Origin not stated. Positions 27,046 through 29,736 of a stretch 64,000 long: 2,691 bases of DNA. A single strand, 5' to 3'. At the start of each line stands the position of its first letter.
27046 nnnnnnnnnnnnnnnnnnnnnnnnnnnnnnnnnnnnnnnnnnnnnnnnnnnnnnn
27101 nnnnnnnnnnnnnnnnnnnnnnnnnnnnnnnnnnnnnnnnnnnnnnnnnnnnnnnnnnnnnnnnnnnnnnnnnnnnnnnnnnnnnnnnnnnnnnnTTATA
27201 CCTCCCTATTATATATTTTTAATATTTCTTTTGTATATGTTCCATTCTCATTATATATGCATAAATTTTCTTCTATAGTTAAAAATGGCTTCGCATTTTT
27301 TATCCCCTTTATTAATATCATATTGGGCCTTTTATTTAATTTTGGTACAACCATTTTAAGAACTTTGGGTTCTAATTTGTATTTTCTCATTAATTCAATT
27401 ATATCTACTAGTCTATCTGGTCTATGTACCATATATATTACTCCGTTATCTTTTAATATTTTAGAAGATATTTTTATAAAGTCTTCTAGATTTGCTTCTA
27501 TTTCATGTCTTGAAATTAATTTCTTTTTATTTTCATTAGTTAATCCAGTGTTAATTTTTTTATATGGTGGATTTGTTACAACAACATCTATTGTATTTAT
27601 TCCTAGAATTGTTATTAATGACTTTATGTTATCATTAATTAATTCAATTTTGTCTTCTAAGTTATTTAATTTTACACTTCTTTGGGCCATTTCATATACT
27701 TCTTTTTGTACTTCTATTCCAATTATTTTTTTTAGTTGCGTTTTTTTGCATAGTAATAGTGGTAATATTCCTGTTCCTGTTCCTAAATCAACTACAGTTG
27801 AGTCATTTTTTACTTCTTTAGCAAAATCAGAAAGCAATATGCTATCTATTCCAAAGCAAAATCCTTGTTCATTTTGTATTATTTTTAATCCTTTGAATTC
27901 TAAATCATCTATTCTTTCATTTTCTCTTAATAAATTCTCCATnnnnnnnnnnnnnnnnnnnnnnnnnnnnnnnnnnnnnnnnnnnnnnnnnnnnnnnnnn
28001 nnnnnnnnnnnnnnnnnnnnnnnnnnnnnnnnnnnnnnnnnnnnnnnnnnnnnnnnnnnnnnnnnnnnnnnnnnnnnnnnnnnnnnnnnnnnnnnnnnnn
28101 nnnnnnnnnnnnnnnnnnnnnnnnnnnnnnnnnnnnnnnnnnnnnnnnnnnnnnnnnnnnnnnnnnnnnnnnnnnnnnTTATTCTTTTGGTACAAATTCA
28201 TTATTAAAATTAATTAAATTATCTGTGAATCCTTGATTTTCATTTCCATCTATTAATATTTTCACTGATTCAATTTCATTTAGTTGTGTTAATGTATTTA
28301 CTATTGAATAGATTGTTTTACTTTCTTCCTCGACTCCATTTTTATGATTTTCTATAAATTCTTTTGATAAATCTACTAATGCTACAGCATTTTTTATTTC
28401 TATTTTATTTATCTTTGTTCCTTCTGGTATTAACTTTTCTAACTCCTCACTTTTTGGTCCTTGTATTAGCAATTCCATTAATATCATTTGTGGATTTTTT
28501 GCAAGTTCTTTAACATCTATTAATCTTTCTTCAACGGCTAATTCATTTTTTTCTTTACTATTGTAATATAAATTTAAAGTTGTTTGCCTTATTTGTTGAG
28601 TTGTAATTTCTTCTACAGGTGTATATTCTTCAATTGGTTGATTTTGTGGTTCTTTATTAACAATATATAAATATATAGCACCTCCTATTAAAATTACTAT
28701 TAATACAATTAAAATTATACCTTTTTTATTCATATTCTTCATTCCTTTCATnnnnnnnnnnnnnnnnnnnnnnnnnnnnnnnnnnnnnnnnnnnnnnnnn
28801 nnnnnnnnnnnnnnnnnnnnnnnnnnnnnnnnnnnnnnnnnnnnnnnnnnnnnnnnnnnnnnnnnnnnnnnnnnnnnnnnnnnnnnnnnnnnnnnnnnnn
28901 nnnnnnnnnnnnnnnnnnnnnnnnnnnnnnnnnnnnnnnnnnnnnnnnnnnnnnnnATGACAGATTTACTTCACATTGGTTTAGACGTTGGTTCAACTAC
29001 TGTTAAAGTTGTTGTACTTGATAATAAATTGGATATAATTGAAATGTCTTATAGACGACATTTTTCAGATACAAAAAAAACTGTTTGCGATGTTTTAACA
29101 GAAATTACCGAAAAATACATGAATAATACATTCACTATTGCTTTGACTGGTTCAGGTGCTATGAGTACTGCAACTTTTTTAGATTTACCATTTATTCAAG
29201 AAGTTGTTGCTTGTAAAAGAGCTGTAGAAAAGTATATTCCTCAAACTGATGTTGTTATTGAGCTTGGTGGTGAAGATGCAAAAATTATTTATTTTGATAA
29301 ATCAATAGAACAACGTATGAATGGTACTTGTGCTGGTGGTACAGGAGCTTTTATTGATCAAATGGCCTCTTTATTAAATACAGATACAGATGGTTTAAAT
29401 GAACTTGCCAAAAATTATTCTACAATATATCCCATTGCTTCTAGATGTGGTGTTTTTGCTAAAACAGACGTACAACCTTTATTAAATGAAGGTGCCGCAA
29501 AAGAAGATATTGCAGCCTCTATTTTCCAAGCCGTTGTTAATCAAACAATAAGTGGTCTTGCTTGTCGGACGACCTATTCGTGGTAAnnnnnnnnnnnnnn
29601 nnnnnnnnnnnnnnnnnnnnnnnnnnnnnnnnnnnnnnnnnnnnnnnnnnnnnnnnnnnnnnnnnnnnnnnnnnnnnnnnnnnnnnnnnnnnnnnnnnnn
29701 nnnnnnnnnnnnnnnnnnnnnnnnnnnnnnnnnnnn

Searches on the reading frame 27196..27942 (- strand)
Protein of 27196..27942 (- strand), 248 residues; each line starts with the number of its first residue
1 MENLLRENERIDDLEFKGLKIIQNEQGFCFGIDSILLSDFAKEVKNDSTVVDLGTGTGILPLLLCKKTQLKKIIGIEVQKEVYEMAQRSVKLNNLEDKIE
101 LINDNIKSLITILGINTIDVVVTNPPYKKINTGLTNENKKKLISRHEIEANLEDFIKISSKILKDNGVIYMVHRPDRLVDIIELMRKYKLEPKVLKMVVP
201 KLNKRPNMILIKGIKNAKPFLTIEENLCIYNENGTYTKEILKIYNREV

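Call 12: search_protein_families(library=pfam, proteins=[window:27196-27942:-])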
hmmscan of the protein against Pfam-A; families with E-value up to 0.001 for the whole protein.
window:27196-27942:- (248 aa): 19 families
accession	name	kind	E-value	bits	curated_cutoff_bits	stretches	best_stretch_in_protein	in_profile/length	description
PF05175.20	MTS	-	6.8e-12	45.8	23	1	35-173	22-140/170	Methyltransferase small domain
PF02475.24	TRM5-TYW2_MTfase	-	5.6e-10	39.9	28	1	41-124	31-111/164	TRM5/TYW2 methyltransferase domain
PF12847.13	Methyltransf_18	-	5.2e-09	36.7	27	1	37-103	5-71/151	Methyltransferase domain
PF06325.19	PrmA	-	1.4e-07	31.8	22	1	42-124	157-233/296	Ribosomal protein L11 methyltransferase (PrmA)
PF13847.12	Methyltransf_31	-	3.8e-07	30.3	27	1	46-173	3-111/145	Methyltransferase domain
PF04816.18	TrmK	-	3.8e-07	30.3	27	1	50-105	1-56/205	tRNA (adenine(22)-N(1))-methyltransferase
PF07669.17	Eco57I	-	1e-06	29.4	25.3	1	83-188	13-149/171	Eco57I restriction-modification methylase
PF02384.22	N6_Mtase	-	1.9e-06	27.9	20.4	1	43-176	43-186/311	N-6 DNA Methylase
PF13649.12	Methyltransf_25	-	8.3e-06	26.8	27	1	50-123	1-70/97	Methyltransferase domain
PF01555.25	N6_N4_Mtase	-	8e-05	23.1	26.7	0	118-187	1-67/221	DNA methylase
PF05971.18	Methyltransf_10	-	0.00013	21.9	23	1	36-142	92-202/299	RNA methyltransferase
PF01135.25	PCMT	-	0.00018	21.8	20.3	1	44-105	71-125/210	Protein-L-isoaspartate(D-aspartate) O-methyltransferase (PCMT)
PF01170.24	UPF0020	-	0.00018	21.7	22.3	1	69-129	75-133/197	RMKL-like, methyltransferase domain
PF03602.21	Cons_hypoth95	-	0.00024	21.3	24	1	46-142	41-136/182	Conserved hypothetical protein 95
PF02390.23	Methyltransf_4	-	0.0003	20.8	24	1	48-124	3-79/173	Putative methyltransferase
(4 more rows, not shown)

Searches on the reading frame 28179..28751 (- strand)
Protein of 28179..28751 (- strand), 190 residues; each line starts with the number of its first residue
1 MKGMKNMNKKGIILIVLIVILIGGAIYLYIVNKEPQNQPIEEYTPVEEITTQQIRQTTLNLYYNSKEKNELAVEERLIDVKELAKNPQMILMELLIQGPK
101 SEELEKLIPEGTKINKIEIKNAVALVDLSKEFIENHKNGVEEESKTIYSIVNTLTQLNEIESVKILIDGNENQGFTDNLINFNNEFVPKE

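Call 12: search_protein_families(library=pfam, proteins=[window:28179-28751:-])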
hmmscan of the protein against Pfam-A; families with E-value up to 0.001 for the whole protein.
window:28179-28751:- (190 aa): 1 family
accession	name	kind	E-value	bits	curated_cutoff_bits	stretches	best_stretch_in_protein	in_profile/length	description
PF10646.14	Germane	-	1.1e-23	84.5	23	1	61-172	2-116/117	Sporulation and spore germination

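Call 24: find_encoding_contigs(protein=window:28179-28751:-, flank=10000, max_places=10)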
Protein window:28179-28751:- (190 aa): no gene with exactly this product is on record in the collection.

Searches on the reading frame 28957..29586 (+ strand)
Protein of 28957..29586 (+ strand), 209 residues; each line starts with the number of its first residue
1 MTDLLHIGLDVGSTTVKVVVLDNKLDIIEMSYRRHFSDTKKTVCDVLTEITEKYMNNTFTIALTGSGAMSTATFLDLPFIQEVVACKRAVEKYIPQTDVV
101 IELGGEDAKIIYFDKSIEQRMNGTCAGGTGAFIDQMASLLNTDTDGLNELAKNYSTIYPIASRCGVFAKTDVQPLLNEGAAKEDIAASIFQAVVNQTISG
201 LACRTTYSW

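Call 12: search_protein_families(library=pfam, proteins=[window:28957-29586:+])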
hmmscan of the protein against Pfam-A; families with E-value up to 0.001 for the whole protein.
window:28957-29586:+ (209 aa): 1 family
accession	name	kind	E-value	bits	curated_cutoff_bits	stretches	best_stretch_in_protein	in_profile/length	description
PF01869.26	BcrAD_BadFG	-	1.3e-22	81.1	31.5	1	7-197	1-210/271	BadF/BadG/BcrA/BcrD ATPase family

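Call 26: find_encoding_contigs(protein=window:28957-29586:+, flank=10000, max_places=10)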
Protein window:28957-29586:+ (209 aa): 20 contigs read that carry it; 10 places shown.
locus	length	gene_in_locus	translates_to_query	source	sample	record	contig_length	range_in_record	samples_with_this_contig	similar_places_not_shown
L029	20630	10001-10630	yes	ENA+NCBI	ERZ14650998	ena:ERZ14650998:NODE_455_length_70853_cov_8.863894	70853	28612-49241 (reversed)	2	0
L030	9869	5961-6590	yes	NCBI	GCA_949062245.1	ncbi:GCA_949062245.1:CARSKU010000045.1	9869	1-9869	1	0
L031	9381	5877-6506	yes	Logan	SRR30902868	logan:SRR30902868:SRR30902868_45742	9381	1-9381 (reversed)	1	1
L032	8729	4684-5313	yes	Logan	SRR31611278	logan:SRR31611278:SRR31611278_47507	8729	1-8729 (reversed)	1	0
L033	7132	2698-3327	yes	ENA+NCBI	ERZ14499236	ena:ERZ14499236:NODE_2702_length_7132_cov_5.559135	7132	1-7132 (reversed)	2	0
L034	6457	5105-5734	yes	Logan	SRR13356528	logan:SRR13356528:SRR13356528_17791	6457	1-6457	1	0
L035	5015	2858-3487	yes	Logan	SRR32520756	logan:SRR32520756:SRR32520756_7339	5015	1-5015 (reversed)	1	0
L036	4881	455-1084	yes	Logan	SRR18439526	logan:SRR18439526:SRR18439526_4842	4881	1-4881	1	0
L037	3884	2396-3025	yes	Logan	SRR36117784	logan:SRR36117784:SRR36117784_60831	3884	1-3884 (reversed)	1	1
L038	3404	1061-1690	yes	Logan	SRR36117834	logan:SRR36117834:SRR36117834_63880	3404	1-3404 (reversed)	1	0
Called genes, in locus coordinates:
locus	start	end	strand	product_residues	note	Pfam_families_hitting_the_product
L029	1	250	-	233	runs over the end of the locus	PF12679:ABC2_membrane_2, PF12730:ABC2_membrane_4, PF12698:ABC2_membrane_3, PF13346:ABC2_membrane_5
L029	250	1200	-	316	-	PF00005:ABC_tran, PF13304:AAA_21 (weak)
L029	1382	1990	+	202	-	PF01169:GDT1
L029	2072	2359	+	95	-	PF01985:CRS1_YhbY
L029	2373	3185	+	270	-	PF05822:UMPH-1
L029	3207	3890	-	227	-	PF06541:ABC_trans_CmpB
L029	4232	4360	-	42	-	-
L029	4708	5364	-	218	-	PF03848:TehB (weak), PF13489:Methyltransf_23, PF08241:Methyltransf_11 (weak), PF08242:Methyltransf_12, PF13649:Methyltransf_25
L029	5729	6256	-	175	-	PF07670:Gate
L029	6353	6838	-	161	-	PF07670:Gate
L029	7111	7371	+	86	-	PF04014:MazE_antitoxin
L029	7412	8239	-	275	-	PF00590:TP_methylase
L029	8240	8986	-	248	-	PF05175:MTS, PF02384:N6_Mtase (weak), PF02475:TRM5-TYW2_MTfase, PF06325:PrmA, PF12847:Methyltransf_18, PF13847:Methyltransf_31, PF04816:TrmK (weak), PF13649:Methyltransf_25 (weak), +1 more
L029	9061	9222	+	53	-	-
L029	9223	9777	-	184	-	PF10646:Germane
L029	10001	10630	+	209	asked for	PF01869:BcrAD_BadFG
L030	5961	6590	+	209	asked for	PF01869:BcrAD_BadFG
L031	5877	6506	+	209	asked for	PF01869:BcrAD_BadFG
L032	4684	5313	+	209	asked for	PF01869:BcrAD_BadFG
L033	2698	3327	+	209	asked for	PF01869:BcrAD_BadFG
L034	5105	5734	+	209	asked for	PF01869:BcrAD_BadFG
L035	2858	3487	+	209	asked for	PF01869:BcrAD_BadFG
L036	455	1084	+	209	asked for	PF01869:BcrAD_BadFG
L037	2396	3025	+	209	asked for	PF01869:BcrAD_BadFG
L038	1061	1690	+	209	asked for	PF01869:BcrAD_BadFG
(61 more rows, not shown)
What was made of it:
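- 28957..33274 (+): Left flank: CoA-enzyme activase gene (BcrAD_BadFG + DUF2229), split by a +1 frameshift at about 29552-29586. The frameshift is present in 20 contigs read from public assemblies, ten of which are shown from ten different samples (call 26).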
